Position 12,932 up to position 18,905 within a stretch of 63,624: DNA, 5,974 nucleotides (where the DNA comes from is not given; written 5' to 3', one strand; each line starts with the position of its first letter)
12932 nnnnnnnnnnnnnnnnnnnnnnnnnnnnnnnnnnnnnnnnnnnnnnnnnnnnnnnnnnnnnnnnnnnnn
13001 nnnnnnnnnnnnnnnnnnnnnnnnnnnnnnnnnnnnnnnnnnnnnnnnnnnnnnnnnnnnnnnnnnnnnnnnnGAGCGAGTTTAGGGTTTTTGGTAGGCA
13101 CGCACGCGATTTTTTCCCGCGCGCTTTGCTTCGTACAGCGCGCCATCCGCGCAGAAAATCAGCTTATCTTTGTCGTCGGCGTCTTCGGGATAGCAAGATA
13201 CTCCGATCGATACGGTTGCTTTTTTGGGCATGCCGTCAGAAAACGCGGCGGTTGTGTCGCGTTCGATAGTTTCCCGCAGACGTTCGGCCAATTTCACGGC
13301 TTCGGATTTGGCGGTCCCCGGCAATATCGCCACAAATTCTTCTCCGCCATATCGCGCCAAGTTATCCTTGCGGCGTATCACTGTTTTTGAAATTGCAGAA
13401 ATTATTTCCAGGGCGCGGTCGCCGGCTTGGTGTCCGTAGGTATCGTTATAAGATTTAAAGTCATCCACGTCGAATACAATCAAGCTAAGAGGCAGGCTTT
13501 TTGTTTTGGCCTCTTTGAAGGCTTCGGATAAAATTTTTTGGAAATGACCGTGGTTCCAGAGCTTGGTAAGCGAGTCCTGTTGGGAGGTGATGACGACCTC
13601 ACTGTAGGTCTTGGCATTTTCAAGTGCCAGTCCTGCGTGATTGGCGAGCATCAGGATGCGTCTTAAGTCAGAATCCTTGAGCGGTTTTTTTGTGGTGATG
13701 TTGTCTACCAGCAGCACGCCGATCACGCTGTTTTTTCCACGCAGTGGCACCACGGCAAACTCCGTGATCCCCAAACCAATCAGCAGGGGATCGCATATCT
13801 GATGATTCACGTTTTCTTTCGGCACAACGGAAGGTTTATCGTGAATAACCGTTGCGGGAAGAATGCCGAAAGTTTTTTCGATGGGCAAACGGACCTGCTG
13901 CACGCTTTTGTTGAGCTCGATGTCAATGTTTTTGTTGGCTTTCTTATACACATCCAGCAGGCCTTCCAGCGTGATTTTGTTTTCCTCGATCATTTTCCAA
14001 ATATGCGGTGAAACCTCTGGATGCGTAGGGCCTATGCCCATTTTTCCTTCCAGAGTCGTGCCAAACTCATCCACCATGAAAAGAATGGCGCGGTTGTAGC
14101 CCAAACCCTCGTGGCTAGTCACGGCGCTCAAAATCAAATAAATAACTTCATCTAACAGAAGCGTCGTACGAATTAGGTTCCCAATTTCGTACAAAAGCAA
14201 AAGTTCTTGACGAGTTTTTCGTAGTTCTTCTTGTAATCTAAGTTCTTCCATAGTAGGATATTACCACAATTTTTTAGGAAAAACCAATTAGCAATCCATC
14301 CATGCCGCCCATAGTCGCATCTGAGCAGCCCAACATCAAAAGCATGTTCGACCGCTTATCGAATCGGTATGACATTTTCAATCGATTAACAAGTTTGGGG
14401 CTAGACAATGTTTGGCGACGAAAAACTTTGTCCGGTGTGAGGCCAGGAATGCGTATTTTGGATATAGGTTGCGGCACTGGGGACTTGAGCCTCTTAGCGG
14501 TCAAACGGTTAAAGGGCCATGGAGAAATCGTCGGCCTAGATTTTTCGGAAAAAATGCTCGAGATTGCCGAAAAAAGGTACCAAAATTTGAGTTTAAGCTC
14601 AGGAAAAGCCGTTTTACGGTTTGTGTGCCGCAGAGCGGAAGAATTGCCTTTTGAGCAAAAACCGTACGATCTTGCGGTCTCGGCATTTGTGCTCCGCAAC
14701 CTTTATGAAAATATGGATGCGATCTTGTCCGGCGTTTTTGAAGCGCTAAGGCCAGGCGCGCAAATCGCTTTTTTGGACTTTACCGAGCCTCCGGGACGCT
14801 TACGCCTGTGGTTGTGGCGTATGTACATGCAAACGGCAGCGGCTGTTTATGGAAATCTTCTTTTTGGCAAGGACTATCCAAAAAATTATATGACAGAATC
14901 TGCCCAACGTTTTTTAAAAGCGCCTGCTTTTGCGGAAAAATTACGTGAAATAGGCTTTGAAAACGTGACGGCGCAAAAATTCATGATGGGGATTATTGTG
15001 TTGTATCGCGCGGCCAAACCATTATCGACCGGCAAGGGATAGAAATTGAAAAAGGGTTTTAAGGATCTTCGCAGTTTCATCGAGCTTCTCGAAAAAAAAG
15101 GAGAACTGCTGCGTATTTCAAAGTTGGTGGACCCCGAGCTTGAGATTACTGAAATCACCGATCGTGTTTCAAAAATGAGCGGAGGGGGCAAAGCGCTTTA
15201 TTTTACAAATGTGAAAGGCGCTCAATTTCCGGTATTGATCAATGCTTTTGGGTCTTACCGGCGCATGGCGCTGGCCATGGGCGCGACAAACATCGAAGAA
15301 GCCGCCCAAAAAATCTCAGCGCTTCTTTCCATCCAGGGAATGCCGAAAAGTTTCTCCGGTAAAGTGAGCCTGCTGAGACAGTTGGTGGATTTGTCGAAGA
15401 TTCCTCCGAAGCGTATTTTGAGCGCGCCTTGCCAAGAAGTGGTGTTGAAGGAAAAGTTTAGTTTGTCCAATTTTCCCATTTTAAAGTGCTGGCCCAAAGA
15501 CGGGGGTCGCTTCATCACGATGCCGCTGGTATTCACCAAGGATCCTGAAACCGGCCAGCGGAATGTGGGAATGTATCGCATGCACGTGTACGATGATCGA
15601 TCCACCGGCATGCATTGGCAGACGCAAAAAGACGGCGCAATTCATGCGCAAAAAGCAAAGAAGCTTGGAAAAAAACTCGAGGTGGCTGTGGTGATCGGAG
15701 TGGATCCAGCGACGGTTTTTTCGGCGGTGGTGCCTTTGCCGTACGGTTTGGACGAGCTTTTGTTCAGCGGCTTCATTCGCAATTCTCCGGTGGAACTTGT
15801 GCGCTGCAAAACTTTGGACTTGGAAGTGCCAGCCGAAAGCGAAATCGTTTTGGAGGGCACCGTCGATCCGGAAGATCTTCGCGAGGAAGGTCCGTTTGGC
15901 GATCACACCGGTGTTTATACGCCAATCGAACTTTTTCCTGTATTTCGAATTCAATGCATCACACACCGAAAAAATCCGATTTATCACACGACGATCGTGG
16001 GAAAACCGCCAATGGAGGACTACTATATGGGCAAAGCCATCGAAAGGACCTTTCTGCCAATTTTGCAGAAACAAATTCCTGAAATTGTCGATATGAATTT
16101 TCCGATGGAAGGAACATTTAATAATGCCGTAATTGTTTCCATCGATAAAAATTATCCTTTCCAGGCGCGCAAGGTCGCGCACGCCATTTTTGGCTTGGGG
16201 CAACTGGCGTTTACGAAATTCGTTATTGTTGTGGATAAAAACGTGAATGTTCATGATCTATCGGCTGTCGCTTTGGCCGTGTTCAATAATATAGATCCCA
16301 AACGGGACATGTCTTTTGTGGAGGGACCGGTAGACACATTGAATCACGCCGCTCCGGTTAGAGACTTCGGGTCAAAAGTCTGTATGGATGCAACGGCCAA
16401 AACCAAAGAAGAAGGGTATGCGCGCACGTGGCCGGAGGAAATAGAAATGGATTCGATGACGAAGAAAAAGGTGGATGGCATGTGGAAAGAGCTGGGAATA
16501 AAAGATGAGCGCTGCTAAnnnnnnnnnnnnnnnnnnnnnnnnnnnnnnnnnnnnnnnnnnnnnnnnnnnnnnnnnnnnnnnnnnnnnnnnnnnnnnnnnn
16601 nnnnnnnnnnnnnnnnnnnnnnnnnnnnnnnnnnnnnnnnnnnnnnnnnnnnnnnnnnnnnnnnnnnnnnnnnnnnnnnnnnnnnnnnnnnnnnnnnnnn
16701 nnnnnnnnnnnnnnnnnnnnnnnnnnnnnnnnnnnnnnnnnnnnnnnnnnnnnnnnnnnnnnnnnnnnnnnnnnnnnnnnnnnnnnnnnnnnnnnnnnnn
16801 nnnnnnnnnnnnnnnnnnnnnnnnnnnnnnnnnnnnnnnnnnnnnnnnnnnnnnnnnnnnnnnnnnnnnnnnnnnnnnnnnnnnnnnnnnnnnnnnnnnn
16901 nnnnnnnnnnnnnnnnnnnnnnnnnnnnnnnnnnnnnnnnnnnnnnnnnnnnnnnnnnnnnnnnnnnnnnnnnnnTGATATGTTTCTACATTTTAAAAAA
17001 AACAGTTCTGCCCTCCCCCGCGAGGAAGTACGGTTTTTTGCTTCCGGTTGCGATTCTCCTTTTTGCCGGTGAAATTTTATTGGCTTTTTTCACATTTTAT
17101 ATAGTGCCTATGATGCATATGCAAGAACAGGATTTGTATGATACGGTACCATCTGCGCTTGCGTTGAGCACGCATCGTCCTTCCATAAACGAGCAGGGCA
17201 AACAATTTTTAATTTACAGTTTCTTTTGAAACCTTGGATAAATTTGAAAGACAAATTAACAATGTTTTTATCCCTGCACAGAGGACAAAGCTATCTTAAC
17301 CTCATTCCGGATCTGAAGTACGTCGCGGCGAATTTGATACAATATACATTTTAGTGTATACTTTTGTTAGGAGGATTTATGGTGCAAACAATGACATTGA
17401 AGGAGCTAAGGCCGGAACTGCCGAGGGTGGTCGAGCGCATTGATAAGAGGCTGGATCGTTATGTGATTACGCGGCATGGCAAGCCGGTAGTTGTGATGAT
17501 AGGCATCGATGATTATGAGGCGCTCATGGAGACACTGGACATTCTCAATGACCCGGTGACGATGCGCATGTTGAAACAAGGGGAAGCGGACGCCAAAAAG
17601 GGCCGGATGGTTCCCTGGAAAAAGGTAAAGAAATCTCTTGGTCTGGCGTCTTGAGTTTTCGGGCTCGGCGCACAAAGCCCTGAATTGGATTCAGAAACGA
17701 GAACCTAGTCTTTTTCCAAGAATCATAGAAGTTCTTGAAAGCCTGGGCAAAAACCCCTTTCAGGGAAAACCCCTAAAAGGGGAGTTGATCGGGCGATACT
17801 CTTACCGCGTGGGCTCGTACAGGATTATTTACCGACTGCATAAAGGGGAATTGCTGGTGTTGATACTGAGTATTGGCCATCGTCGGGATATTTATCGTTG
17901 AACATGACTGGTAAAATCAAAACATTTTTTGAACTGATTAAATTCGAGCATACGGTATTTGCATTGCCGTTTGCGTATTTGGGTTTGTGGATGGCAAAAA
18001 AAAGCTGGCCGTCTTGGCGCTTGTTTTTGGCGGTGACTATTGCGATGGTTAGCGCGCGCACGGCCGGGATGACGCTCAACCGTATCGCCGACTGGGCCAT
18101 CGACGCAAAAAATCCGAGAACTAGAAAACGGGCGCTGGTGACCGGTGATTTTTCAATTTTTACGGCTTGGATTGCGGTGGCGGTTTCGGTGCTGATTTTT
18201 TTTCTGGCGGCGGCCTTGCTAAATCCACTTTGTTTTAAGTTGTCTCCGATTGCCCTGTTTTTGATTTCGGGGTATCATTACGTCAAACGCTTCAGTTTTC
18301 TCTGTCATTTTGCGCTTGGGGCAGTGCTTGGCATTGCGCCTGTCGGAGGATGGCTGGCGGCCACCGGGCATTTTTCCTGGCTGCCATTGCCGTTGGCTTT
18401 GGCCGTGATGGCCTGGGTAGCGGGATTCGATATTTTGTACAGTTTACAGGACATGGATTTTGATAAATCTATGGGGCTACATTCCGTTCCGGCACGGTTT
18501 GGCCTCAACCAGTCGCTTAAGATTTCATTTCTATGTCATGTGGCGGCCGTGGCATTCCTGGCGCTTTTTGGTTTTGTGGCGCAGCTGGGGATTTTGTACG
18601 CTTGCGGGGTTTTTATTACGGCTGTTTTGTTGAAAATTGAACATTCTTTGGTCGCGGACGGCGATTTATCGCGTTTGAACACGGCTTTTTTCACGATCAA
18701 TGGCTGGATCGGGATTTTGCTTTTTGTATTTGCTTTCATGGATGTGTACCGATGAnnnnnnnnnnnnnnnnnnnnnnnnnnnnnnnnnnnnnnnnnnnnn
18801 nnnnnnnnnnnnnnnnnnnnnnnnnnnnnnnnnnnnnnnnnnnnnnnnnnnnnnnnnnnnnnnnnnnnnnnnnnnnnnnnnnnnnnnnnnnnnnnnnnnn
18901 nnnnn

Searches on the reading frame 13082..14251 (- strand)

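Call 10: search_protein_families(library=pfam, proteins=[window:13082-14251:-], max_evalue=0.001)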
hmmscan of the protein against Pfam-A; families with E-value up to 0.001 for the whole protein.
window:13082-14251:- (389 aa): 5 families
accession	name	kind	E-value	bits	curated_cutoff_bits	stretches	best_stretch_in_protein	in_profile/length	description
PF00990.26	GGDEF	-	8.4e-45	152.9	23.8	1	224-382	2-161/161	Diguanylate cyclase, GGDEF domain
PF01590.32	GAF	-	5.6e-08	33.8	22.4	1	47-210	14-133/133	GAF domain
PF13492.12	GAF_3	-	9.6e-05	23.2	27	1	165-212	83-129/129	GAF domain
PF13185.12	GAF_2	-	0.00015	22.4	28.6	1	127-211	53-136/136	GAF domain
PF17853.6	GGDEF_2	-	0.00049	20.8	24.5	0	257-352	25-94/116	GGDEF-like domain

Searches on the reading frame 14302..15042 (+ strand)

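Call 10: search_protein_families(library=pfam, proteins=[window:14302-15042:+], max_evalue=0.001)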
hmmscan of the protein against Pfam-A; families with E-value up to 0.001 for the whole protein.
window:14302-15042:+ (246 aa): 12 families
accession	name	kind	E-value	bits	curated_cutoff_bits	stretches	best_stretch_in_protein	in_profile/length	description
PF01209.24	Ubie_methyltran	-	8.8e-40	136.9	20.1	1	9-239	6-233/233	ubiE/COQ5 methyltransferase family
PF13847.12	Methyltransf_31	-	7.8e-21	74.7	27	1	48-161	3-113/145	Methyltransferase domain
PF13649.12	Methyltransf_25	-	9.7e-20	71.5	27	1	52-152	1-96/97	Methyltransferase domain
PF08241.18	Methyltransf_11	-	4.3e-17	63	21.2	1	53-157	1-95/95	Methyltransferase domain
PF08242.18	Methyltransf_12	-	2.7e-16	60.5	30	1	53-154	1-97/98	Methyltransferase domain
PF13489.12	Methyltransf_23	-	5.7e-14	52.6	27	1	47-223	21-163/164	Methyltransferase domain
PF02353.26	CMAS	-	7.7e-07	29.1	27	1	45-106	59-118/273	Mycolic acid cyclopropane synthetase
PF01135.25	PCMT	-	9.1e-07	29.3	20.3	1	46-99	71-124/210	Protein-L-isoaspartate(D-aspartate) O-methyltransferase (PCMT)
PF05175.20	MTS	-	0.00018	21.6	23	1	50-105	33-87/170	Methyltransferase small domain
PF06325.19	PrmA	-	0.0003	20.8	22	1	46-137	159-242/296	Ribosomal protein L11 methyltransferase (PrmA)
PF01728.25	FtsJ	-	0.00058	20.3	24.1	1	46-90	19-60/181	FtsJ-like methyltransferase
PF13679.12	Methyltransf_32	-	0.00091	19.7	27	0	48-99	25-79/143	Methyltransferase domain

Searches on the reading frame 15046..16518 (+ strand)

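Call 10: search_protein_families(library=pfam, proteins=[window:15046-16518:+], max_evalue=0.001)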
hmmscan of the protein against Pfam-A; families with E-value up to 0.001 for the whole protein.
window:15046-16518:+ (490 aa): 3 families
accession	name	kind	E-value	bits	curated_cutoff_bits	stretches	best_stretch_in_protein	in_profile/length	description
PF01977.22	UbiD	-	8.1e-88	293.4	23.3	1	126-321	7-206/206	3-octaprenyl-4-hydroxybenzoate carboxy-lyase Rift-related domain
PF20696.2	UbiD_C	-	6.4e-41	139.8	24.2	1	327-449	2-127/127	3-octaprenyl-4-hydroxybenzoate carboxy-lyase C-terminal domain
PF20695.2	UbiD_N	-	1.3e-26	92.9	24.3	1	12-87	1-75/78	3-octaprenyl-4-hydroxybenzoate carboxy-lyase N-terminal domain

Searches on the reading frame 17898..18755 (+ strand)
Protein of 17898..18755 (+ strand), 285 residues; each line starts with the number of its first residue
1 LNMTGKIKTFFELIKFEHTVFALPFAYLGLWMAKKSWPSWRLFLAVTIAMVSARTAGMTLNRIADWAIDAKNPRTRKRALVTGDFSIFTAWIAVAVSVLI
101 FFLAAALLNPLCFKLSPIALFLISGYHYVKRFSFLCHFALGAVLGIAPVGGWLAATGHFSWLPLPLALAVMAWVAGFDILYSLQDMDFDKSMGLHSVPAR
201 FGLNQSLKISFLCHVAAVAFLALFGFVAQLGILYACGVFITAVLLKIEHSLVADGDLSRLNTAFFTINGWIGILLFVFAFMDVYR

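Call 7: search_protein_families(library=pfam, proteins=[window:17898-18755:+], max_evalue=0.001)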
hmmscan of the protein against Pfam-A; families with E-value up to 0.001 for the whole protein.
window:17898-18755:+ (285 aa): 1 family
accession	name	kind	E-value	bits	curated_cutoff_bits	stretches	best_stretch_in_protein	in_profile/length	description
PF01040.23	UbiA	-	4.1e-55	187.2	34.2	1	22-268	1-248/250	UbiA prenyltransferase family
